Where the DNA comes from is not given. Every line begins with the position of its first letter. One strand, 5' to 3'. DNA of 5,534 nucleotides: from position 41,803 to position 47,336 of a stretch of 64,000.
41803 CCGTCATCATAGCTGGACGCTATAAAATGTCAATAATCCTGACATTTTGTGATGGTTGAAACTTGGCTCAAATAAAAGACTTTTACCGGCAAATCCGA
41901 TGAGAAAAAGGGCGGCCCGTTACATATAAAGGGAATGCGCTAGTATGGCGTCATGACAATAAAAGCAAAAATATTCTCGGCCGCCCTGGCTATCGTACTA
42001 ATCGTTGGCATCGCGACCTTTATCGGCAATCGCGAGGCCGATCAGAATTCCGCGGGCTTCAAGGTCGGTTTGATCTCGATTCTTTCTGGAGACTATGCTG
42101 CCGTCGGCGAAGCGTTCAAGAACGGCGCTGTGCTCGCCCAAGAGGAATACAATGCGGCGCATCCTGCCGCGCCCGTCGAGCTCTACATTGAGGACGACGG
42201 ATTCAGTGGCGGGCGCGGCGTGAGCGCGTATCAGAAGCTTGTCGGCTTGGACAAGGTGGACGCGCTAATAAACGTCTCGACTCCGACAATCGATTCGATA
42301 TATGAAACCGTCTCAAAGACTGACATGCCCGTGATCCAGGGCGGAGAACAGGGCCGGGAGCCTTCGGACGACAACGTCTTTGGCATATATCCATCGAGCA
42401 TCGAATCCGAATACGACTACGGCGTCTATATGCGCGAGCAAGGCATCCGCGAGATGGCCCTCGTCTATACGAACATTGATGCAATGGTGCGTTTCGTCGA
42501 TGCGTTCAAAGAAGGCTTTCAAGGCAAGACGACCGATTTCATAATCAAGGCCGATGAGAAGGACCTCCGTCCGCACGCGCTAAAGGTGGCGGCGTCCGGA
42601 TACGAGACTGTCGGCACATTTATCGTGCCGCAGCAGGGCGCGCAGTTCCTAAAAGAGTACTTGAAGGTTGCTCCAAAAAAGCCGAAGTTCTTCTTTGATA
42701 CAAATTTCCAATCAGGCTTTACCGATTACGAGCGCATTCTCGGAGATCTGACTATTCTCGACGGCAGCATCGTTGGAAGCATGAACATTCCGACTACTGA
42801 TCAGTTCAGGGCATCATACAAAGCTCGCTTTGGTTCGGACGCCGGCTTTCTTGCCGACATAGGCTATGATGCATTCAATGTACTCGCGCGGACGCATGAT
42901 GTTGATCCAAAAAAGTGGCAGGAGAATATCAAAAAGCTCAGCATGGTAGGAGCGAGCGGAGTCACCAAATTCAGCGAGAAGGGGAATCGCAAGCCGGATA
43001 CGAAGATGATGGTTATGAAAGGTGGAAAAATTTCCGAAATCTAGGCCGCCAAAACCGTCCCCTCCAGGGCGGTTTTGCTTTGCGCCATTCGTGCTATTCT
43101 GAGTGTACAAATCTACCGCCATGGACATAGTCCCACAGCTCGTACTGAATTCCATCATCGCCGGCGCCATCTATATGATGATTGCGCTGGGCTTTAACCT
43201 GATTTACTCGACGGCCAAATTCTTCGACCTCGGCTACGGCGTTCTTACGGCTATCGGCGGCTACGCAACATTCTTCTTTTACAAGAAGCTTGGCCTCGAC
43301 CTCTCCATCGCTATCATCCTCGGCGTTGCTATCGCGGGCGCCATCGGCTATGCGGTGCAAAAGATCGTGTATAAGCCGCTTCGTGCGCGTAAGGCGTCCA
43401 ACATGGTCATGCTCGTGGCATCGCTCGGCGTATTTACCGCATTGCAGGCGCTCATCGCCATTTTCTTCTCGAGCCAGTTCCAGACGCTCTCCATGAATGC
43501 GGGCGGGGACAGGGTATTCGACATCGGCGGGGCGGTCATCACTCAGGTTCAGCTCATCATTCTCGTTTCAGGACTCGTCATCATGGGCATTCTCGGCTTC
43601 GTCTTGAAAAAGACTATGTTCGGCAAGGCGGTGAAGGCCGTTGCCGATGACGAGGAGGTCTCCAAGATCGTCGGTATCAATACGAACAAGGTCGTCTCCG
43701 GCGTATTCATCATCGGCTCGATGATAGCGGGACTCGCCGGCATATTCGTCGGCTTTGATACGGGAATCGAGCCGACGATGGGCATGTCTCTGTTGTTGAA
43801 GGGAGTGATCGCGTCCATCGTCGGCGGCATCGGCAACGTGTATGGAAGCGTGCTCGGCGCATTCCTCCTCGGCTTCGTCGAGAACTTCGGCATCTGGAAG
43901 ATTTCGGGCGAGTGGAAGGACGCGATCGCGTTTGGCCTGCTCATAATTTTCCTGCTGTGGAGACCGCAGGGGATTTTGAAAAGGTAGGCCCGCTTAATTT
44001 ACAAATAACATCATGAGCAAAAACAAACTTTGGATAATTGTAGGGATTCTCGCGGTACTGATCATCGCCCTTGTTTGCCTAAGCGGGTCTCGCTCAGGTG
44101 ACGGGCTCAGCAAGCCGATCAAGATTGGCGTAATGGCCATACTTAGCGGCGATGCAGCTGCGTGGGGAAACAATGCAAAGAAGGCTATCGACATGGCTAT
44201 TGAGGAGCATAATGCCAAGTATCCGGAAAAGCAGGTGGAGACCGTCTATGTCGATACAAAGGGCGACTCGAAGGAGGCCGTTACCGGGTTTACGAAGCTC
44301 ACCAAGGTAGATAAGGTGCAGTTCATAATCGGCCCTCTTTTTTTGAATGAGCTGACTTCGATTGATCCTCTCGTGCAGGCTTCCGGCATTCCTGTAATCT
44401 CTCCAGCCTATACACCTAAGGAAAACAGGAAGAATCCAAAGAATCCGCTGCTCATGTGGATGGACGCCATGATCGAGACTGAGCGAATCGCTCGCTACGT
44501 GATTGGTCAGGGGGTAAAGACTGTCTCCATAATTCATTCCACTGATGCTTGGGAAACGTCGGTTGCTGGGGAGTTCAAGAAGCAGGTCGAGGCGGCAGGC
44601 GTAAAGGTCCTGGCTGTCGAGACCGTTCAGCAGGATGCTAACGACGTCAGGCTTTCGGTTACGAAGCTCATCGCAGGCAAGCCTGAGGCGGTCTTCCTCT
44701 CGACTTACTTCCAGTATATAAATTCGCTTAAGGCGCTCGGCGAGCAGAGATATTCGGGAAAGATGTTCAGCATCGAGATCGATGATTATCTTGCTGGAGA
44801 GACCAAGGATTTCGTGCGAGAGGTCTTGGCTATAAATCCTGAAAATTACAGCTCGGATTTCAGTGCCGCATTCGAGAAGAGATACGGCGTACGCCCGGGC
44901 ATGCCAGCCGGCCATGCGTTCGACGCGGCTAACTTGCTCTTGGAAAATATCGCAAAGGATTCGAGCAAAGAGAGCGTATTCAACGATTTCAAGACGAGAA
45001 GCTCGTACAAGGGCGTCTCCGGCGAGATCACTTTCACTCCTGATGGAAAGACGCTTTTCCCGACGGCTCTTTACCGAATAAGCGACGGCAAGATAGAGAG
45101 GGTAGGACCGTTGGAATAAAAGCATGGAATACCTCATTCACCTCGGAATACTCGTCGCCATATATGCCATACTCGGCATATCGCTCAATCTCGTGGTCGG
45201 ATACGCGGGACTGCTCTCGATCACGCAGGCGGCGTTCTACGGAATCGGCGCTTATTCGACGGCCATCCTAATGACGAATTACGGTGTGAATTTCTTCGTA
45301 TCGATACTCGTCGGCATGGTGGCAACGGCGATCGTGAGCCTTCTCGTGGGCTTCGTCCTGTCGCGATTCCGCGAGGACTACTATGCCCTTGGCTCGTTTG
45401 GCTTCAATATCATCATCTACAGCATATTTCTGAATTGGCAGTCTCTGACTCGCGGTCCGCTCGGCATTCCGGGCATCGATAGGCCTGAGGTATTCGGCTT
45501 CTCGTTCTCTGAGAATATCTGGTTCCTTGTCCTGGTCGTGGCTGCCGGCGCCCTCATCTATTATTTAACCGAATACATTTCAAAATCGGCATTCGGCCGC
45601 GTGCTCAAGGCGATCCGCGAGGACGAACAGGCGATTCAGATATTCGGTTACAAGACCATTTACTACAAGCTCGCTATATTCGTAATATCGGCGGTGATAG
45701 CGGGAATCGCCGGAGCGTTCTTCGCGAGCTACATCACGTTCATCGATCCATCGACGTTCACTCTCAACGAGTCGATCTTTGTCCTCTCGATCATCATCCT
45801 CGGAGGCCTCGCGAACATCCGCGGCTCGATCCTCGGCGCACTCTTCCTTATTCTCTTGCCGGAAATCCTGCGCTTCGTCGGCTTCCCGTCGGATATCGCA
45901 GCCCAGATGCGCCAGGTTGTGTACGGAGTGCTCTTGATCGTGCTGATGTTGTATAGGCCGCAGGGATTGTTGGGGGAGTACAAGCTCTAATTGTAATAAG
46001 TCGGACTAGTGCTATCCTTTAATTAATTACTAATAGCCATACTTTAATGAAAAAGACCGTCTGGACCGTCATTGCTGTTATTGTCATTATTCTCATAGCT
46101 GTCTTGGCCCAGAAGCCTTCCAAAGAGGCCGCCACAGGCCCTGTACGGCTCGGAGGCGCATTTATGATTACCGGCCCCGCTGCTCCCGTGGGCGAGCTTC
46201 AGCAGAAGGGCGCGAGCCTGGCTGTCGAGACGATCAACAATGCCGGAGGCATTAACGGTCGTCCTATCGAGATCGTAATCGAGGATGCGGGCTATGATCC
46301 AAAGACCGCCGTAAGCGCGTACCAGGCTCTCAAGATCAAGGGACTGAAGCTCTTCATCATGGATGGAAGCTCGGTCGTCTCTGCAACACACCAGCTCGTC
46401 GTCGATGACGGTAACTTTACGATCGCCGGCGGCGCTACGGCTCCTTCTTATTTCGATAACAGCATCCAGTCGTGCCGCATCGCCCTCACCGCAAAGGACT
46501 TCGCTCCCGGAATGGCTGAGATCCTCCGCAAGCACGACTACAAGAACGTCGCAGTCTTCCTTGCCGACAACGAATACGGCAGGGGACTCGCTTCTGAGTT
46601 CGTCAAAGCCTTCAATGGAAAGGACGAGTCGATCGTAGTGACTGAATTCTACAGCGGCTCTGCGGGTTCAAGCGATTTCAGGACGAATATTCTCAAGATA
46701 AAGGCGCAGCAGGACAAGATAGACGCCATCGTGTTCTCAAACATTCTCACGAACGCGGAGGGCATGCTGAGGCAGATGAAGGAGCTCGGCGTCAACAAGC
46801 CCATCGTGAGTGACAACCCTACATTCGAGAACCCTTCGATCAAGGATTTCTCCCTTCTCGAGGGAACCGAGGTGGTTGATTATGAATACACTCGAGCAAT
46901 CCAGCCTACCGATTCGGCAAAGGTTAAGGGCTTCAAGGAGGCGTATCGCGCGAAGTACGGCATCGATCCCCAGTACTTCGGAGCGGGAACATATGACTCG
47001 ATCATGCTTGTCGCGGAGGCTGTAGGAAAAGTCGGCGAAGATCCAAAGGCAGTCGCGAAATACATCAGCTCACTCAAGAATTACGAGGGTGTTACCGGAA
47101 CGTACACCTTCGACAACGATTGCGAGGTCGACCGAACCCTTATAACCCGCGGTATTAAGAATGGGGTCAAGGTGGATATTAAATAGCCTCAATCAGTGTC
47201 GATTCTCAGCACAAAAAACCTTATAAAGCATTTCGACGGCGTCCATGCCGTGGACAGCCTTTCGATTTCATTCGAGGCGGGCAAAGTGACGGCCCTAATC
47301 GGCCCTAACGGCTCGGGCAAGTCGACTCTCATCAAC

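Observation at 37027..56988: Modular receptor array of ten LivK-type SBPs and six TrmB-family regulators sharing one ABC translocon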

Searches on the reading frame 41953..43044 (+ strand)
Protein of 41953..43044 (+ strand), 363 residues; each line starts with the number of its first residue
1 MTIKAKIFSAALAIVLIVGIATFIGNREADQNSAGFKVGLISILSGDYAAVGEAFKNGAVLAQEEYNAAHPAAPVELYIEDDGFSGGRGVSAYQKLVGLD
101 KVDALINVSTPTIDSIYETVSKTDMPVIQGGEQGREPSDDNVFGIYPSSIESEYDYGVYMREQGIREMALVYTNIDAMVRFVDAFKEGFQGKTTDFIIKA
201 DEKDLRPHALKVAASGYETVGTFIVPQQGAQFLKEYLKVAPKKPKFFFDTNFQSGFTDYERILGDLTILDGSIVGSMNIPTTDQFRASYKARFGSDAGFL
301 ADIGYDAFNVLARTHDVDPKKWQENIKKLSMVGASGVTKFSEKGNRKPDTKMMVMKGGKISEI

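Call 3: search_protein_families(library=pfam, proteins=[window:41953-43044:+], max_evalue=0.01)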
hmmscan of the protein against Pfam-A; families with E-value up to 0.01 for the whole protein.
window:41953-43044:+ (363 aa): 1 family
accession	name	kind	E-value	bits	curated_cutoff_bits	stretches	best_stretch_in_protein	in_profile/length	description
PF13458.12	Peripla_BP_6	-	6.1e-31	108.8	31.7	1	37-356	3-337/343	Periplasmic binding protein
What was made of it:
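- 41953..43044 (+): S3, a binding protein and the first gene of the operon that carries LivH, LivM and LivG. PF13458 108.8 bits (call 3).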

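Call 34: search_protein_families(library=ncbifam, proteins=[window:41953-43044:+], max_evalue=0.00001)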
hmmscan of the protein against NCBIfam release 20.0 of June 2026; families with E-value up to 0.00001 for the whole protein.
window:41953-43044:+ (363 aa): 0 families

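Call 60: search_solved_structures(query=window:41953-43044:+, max_evalue=0.00001)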
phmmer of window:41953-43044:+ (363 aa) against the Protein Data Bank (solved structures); distinct sequences matched with E-value up to 0.00001: 1.
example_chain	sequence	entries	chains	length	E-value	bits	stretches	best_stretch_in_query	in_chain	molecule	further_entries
4ey3_A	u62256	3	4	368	5.3e-06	29.2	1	35-311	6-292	Twin-arginine translocation pathway signal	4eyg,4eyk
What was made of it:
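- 41953..43044 (+): Its only PDB relative is 4ey3 (call 60).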

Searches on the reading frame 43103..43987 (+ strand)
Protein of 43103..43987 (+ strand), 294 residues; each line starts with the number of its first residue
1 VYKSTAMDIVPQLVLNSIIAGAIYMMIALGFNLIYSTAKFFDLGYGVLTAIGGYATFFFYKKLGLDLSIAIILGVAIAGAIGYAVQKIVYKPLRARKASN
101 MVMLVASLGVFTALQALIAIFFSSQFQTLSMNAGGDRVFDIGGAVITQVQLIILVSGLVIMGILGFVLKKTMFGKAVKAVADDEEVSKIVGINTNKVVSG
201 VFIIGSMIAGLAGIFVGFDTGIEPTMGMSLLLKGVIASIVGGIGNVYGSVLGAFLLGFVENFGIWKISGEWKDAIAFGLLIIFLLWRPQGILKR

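Call 3: search_protein_families(library=pfam, proteins=[window:43103-43987:+], max_evalue=0.01)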
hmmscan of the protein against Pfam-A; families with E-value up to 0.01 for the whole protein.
window:43103-43987:+ (294 aa): 1 family
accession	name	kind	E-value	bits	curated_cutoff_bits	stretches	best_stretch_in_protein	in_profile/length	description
PF02653.21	BPD_transp_2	-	3.5e-40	138.3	26.8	1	14-284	2-269/269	Branched-chain amino acid transport system / permease component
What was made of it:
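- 43103..43987 (+): LivH-like permease. The probable start is 43121. PF02653 138.3 bits (call 3).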

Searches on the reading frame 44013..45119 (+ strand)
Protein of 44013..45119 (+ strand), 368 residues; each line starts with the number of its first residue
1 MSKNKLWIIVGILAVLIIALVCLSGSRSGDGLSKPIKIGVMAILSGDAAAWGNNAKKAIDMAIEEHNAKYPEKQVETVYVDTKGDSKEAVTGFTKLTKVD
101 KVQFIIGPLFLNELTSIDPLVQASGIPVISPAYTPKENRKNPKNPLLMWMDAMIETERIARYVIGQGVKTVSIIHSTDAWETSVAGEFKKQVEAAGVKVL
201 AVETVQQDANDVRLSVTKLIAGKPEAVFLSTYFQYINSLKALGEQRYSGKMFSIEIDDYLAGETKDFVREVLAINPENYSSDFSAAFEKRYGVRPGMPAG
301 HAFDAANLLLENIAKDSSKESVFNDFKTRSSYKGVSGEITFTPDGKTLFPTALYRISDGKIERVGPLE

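Call 3: search_protein_families(library=pfam, proteins=[window:44013-45119:+], max_evalue=0.01)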
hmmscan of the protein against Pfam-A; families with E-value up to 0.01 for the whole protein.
window:44013-45119:+ (368 aa): 4 families
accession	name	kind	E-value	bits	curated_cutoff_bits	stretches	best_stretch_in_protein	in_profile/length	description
PF13458.12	Peripla_BP_6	-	1.3e-40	140.6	31.7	1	35-359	1-342/343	Periplasmic binding protein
PF01094.35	ANF_receptor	-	3.5e-15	56.4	25.4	1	55-346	2-339/353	Receptor family ligand binding region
PF13433.12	Peripla_BP_5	-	4.8e-09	36.2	27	1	36-107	1-74/363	Periplasmic binding protein domain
PF04348.19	LppC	-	3.4e-06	26.4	28.8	1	34-216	217-393/563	LppC putative lipoprotein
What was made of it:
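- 44013..45119 (+): S4, a binding protein with no regulator of its own, lying between livH and livM. PF13458 140.6 bits (call 3).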

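Call 34: search_protein_families(library=ncbifam, proteins=[window:44013-45119:+], max_evalue=0.00001)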
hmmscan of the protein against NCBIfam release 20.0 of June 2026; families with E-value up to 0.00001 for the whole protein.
window:44013-45119:+ (368 aa): 1 family
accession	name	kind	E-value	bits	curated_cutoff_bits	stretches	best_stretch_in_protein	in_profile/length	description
NF011933.0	PRK15404.1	subfamily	3.4e-15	56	477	1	26-234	17-228/370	high-affinity branched-chain amino acid ABC transporter substrate-binding protein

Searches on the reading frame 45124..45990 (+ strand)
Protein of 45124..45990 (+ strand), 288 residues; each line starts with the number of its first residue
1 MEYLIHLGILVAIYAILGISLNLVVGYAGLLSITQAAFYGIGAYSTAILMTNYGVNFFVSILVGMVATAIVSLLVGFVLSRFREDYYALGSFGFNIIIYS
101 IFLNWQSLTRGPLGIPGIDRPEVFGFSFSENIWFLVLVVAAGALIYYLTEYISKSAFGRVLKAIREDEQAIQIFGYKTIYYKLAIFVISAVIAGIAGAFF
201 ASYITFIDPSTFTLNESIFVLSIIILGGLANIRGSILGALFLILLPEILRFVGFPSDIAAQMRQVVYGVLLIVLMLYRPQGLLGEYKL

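Call 3: search_protein_families(library=pfam, proteins=[window:45124-45990:+], max_evalue=0.01)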
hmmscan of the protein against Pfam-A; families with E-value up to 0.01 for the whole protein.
window:45124-45990:+ (288 aa): 1 family
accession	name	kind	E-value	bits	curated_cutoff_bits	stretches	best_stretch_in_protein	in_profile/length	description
PF02653.21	BPD_transp_2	-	8.5e-47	160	26.8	1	9-274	7-268/269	Branched-chain amino acid transport system / permease component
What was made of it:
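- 45124..45990 (+): LivM-like permease. PF02653 160 bits (call 3).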

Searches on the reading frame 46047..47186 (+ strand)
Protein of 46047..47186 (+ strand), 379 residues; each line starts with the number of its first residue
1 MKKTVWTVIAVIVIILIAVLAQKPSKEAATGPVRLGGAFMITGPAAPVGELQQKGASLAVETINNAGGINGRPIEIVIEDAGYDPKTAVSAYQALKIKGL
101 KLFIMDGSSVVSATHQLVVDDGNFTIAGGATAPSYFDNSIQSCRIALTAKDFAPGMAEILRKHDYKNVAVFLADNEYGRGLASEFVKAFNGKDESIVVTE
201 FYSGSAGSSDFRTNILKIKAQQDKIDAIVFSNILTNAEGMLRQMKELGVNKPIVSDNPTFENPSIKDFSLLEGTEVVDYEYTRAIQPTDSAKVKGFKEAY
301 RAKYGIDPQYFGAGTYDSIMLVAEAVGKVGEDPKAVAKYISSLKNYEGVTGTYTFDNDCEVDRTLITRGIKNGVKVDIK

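Call 3: search_protein_families(library=pfam, proteins=[window:46047-47186:+], max_evalue=0.01)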
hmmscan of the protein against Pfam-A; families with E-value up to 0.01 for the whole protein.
window:46047-47186:+ (379 aa): 3 families
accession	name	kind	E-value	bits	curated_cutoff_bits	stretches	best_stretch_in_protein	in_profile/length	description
PF13458.12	Peripla_BP_6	-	1.3e-44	153.7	31.7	1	32-358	1-326/343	Periplasmic binding protein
PF01094.35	ANF_receptor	-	1.4e-21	77.4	25.4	1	55-359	5-338/353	Receptor family ligand binding region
PF13433.12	Peripla_BP_5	-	5.9e-12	45.8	27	2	34-88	2-56/363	Periplasmic binding protein domain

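Call 34: search_protein_families(library=ncbifam, proteins=[window:46047-47186:+], max_evalue=0.00001)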
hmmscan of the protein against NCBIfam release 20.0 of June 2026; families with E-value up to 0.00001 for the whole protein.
window:46047-47186:+ (379 aa): 3 families
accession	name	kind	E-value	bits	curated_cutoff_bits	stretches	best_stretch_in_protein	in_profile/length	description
NF011933.0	PRK15404.1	subfamily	9.5e-29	100.6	477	1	15-360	9-349/370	high-affinity branched-chain amino acid ABC transporter substrate-binding protein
TIGR03669.1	urea_ABC_arch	equivalog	1e-09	37.9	494.8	0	45-96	13-60/375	urea ABC transporter substrate-binding protein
TIGR03407.1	urea_ABC_UrtA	exception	1.4e-09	37.4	492.75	1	53-357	21-325/361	urea ABC transporter substrate-binding protein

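Call 57: search_solved_structures(query=window:46047-47186:+, max_evalue=1e-12)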
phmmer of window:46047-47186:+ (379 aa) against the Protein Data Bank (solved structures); distinct sequences matched with E-value up to 1e-12: 16.
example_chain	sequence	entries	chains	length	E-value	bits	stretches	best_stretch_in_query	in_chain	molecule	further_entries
4gnr_A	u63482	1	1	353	3.2e-27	99.1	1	33-373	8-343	ABC transporter substrate-binding protein-branched chain amino acid transport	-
4mlc_A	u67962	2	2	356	1.2e-20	77.4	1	41-369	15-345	Extracellular ligand-binding receptor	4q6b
3ipc_A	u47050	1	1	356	5e-20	75.4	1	40-356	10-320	ABC transporter, substrate binding protein (Amino acid)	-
3ip5_A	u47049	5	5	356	1e-19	74.4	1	40-356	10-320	ABC transporter, substrate binding protein (Amino acid)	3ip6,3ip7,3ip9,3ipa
4n0q_A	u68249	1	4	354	1.8e-19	73.7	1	34-357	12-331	Leu/Ile/Val-binding protein homolog 3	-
3hut_A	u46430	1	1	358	2.7e-19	73.1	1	35-369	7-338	putative branched-chain amino acid ABC transporter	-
1z15_A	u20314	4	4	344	1.1e-16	64.5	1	40-358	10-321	Leu/Ile/Val-binding protein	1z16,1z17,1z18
4n03_A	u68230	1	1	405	3.7e-16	62.7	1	32-328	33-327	ABC-type branched-chain amino acid transport systems periplasmic component-like protein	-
2liv_A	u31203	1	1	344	4.1e-16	62.6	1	40-358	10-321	LEUCINE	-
4q6w_A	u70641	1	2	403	1.5e-15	60.7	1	15-375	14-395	Putative leu/ile/val-binding protein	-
8z0g_A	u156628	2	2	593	5e-15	59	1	29-358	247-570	Leu/Ile/Val-binding protein,Leu/Ile/Val-binding protein,mNeonGreen | NeIle,Leu/Ile/Val-binding protein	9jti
4mpt_A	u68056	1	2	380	5.4e-15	58.9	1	30-375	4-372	Putative leu/ile/val-binding protein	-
4obb_A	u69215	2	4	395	5.4e-15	58.9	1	33-330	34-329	Amino acid/amide ABC transporter substrate-binding protein, HAAT family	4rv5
2lbp_A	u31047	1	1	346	9.1e-15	58.1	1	40-338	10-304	LEUCINE-BINDING PROTEIN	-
4nqr_A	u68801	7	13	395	1e-14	58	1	33-330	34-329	Amino acid/amide ABC transporter substrate-binding protein, HAAT family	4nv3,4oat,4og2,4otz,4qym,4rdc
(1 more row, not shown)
